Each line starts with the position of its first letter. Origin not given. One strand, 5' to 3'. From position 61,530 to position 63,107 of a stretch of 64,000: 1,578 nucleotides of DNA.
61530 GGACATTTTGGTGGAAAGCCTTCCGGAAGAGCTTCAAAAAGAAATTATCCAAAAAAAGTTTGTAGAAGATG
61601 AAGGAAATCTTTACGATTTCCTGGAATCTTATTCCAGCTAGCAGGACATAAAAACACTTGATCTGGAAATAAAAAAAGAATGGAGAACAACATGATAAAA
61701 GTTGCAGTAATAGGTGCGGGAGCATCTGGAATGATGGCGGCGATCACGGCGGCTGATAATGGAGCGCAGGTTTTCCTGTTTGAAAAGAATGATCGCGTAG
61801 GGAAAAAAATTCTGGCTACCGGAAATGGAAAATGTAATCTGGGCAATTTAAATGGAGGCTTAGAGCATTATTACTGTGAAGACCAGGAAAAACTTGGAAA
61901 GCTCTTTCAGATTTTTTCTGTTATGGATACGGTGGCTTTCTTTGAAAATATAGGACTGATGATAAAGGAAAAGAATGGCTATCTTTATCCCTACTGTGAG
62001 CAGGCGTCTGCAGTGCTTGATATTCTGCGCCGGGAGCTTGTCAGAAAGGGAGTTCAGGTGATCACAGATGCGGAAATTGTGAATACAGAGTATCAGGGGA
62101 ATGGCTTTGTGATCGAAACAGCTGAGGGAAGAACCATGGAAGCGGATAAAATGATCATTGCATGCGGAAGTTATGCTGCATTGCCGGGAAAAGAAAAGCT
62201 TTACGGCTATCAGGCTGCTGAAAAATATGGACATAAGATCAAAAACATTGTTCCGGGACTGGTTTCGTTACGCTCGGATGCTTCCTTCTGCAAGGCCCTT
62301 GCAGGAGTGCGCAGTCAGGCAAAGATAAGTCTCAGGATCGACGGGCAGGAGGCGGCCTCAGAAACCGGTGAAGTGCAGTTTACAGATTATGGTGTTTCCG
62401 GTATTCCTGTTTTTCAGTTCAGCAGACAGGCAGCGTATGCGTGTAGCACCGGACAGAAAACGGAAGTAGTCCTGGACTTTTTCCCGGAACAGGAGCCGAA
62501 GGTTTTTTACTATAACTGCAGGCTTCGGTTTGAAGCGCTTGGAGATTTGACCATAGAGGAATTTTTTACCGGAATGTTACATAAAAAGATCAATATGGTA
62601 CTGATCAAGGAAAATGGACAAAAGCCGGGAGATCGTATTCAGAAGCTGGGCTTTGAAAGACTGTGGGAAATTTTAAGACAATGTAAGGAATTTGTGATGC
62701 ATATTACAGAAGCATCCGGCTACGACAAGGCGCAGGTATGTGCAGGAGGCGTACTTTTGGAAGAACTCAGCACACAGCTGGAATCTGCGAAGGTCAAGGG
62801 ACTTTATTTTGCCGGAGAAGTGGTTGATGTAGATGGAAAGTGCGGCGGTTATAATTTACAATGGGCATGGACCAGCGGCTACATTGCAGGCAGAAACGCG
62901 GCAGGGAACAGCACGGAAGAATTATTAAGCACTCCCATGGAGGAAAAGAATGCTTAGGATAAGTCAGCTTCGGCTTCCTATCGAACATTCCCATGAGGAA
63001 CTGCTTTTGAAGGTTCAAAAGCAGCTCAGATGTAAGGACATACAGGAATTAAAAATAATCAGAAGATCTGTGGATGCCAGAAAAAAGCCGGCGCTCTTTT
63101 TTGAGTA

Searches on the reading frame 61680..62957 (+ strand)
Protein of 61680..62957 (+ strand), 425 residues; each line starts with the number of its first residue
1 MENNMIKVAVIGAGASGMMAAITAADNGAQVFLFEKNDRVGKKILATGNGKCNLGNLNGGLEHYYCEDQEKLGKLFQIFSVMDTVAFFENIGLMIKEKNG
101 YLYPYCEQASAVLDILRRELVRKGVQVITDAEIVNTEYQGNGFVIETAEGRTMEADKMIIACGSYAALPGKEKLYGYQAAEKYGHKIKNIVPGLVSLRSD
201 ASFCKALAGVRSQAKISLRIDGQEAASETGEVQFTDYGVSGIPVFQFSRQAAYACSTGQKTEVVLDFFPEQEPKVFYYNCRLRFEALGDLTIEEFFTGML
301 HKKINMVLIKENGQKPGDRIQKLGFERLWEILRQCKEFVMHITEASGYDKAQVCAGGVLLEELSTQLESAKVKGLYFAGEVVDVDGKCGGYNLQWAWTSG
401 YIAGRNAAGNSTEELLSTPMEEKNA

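Call 48: search_protein_families(library=ncbifam, proteins=[window:61680-62957:+], max_evalue=1e-20)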
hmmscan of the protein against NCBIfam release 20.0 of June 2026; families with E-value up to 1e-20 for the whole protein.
window:61680-62957:+ (425 aa): 2 families
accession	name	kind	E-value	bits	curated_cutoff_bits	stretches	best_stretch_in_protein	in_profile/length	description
TIGR00275.1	TIGR00275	subfamily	2.4e-108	362.5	183.8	1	8-405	1-401/401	aminoacetone oxidase family FAD-binding enzyme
TIGR03862.1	flavo_PP4765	subfamily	1.3e-22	80.1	242.65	1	28-408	1-372/376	TIGR03862 family flavoprotein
